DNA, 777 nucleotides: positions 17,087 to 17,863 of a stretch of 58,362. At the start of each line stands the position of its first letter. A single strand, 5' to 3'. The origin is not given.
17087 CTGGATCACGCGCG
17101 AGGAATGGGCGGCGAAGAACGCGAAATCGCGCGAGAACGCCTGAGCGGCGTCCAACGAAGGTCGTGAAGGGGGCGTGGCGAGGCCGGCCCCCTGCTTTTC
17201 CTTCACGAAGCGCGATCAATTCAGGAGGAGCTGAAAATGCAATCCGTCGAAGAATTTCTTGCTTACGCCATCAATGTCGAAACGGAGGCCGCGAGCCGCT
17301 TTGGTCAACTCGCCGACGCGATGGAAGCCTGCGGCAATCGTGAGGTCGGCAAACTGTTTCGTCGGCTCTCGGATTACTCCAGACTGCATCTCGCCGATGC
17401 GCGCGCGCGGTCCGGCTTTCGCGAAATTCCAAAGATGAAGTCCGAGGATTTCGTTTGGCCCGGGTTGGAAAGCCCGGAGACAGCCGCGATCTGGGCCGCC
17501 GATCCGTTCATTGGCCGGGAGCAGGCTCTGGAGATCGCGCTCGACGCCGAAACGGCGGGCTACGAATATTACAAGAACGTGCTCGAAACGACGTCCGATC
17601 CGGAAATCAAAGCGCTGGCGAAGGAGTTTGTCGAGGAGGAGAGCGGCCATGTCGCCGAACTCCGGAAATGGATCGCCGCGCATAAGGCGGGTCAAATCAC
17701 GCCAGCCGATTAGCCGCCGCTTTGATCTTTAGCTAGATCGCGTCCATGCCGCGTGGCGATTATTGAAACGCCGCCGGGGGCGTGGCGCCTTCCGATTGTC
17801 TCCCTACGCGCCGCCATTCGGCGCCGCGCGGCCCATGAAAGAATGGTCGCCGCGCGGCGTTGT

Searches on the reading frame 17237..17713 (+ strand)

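Call 46: search_protein_families(library=ncbifam, proteins=[window:17237-17713:+], max_evalue=0.0001)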
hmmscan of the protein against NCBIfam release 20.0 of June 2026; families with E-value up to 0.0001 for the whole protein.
window:17237-17713:+ (158 aa): 2 families
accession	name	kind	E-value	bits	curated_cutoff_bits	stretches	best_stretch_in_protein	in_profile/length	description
NF058679.1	EncB_fam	subfamily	9.8e-06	25.6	90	1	101-151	28-78/117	encapsulin nanocompartment ferritin-likeEncB family encapsulin nanocompartment ferritin-like cargo protein cargo protein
TIGR04535.1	ferrit_encaps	subfamily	5.3e-05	23.2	125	1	96-150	17-70/114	encapsulin-associated ferritin-like protein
